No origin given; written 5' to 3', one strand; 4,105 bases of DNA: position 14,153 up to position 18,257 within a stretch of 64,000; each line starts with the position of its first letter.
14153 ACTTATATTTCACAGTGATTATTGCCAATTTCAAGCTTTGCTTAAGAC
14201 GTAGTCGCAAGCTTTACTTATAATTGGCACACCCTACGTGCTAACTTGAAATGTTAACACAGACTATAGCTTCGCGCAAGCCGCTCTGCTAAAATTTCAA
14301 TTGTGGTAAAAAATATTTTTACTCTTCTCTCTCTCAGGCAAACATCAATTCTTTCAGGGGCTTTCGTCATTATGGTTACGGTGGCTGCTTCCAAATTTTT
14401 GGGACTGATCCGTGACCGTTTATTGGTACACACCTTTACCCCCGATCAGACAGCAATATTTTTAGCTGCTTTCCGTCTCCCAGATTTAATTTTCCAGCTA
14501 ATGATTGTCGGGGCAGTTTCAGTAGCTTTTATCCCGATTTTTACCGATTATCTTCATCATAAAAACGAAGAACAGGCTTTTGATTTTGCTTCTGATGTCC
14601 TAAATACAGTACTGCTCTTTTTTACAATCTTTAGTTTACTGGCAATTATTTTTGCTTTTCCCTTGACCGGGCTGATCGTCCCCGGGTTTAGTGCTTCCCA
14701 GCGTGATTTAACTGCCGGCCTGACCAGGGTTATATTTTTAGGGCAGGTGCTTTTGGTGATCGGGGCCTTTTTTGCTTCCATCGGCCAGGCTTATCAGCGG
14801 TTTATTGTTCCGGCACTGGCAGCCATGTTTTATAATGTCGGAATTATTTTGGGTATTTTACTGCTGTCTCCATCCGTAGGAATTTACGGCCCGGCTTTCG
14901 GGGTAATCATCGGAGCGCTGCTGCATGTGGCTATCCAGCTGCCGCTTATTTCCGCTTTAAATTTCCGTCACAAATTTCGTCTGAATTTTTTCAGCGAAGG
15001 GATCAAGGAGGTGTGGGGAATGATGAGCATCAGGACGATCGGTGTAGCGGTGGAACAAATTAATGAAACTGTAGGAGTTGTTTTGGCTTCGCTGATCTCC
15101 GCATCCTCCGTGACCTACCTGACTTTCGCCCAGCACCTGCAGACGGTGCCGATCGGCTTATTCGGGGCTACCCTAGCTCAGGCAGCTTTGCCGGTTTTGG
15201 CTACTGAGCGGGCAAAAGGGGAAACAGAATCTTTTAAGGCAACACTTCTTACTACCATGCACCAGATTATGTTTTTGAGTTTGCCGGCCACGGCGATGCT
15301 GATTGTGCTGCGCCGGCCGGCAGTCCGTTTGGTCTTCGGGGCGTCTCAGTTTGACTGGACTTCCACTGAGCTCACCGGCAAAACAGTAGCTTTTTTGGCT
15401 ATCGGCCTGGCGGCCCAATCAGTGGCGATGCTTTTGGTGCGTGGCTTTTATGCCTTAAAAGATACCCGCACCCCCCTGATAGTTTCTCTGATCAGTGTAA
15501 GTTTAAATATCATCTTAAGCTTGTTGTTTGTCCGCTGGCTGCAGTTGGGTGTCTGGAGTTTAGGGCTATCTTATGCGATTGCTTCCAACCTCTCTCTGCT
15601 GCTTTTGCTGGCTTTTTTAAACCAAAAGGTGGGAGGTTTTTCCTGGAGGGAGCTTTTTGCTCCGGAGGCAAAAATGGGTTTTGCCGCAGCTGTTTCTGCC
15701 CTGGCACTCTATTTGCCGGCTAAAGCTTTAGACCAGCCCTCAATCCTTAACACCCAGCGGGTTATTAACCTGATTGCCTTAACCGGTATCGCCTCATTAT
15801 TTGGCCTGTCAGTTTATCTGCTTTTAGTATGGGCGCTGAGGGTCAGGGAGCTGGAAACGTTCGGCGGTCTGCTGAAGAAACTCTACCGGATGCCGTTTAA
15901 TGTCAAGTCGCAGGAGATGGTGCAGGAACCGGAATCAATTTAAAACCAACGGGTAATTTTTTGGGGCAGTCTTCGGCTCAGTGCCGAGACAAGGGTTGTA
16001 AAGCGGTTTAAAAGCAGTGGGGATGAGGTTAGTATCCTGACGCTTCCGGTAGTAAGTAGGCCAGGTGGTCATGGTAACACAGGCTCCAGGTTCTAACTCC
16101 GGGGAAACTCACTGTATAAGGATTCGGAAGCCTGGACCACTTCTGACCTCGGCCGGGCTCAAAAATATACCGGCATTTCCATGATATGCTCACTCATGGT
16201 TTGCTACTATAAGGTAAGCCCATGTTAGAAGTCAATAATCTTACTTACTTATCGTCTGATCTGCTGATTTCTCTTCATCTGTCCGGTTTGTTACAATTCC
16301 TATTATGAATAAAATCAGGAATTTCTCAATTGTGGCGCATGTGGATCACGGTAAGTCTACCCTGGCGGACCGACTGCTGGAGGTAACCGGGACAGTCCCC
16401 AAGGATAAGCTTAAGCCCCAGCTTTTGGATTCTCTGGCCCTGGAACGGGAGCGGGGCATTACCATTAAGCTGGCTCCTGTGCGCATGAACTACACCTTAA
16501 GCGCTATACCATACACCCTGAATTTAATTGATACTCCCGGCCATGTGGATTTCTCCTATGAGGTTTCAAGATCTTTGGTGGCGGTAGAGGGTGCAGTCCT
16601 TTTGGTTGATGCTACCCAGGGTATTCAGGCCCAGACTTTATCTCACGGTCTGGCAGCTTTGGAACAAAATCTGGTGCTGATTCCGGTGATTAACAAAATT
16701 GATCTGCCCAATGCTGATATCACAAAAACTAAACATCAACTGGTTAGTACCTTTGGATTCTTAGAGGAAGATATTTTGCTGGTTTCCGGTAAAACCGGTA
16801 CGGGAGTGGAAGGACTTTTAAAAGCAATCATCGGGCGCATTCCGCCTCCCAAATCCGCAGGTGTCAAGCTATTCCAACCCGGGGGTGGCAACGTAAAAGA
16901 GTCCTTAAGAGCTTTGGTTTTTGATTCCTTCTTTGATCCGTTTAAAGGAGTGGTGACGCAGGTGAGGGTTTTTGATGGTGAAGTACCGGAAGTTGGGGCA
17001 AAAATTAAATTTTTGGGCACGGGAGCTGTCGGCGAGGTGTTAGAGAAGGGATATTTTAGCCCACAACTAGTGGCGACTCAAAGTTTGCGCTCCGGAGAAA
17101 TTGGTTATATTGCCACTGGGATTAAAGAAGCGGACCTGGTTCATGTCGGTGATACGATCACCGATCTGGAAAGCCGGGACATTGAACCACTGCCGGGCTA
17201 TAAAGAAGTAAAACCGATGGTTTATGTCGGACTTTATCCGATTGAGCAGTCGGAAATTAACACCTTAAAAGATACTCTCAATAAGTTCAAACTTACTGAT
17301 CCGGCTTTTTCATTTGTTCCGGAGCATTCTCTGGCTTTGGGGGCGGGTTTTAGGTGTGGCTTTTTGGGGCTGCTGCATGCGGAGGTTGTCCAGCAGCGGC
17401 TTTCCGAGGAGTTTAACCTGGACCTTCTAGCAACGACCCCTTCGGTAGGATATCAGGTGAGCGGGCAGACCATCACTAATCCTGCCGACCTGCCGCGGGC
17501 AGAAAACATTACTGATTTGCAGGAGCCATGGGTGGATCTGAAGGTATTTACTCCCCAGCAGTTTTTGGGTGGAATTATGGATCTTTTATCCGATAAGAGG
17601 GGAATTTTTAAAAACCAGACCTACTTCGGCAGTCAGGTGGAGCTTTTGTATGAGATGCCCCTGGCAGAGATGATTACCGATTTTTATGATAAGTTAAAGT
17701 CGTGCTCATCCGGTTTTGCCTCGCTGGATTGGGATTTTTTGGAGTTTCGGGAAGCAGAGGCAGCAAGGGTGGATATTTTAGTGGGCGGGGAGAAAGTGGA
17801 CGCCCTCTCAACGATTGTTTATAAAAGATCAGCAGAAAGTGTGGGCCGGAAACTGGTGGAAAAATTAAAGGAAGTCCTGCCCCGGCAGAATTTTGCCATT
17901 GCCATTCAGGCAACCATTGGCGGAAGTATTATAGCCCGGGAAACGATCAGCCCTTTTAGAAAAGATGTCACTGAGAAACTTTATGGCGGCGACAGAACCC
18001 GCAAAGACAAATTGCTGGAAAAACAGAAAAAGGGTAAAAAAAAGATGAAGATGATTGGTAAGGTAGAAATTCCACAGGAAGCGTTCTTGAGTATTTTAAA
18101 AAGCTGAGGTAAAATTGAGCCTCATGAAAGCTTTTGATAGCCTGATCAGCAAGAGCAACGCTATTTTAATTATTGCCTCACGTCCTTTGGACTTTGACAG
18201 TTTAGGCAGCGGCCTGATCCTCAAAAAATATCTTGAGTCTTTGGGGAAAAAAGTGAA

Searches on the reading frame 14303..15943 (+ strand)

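Call 8: search_protein_families(library=pfam, proteins=[window:14303-15943:+], max_evalue=0.0001)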
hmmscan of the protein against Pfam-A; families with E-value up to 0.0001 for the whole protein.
window:14303-15943:+ (546 aa): 3 families
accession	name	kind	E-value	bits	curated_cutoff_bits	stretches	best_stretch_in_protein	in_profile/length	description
PF03023.19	MurJ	-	1.9e-80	271.2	27.4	1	50-471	11-432/451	Lipid II flippase MurJ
PF01554.23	MatE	-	6.2e-09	36.2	24.9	1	251-407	9-160/161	MatE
PF13440.11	Polysacc_synt_3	-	1.2e-08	35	23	1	98-347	45-286/293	Polysaccharide biosynthesis protein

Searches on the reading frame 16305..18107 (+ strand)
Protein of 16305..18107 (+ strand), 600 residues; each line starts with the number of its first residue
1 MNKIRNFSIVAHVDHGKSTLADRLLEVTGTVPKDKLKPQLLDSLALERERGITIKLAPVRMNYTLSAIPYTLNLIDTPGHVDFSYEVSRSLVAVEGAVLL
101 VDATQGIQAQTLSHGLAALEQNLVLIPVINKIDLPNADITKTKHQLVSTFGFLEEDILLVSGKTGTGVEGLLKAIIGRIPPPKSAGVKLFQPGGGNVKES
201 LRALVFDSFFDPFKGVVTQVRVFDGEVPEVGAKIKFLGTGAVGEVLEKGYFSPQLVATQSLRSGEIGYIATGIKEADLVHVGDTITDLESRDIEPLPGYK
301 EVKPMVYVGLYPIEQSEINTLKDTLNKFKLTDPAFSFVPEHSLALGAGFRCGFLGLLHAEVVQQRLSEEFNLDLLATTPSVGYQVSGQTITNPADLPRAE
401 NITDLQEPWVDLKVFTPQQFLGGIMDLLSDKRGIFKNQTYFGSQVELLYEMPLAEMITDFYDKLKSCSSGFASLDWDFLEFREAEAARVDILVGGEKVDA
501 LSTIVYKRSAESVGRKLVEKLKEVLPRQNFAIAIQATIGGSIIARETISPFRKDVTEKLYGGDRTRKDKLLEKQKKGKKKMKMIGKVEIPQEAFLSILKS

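Call 8: search_protein_families(library=pfam, proteins=[window:16305-18107:+], max_evalue=0.0001)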
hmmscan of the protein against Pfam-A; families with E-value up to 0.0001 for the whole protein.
window:16305-18107:+ (600 aa): 3 families
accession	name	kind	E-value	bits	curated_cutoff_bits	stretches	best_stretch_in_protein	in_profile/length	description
PF00009.33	GTP_EFTU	-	4.5e-51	173.6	26.5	1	3-180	2-187/188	Elongation factor Tu GTP binding domain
PF06421.17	LepA_C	-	2.1e-46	156.9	29.7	1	494-599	2-107/107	GTP-binding protein LepA C-terminus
PF00679.30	EFG_C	-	3e-19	69.3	27.9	1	405-490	2-87/89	Elongation factor G C-terminus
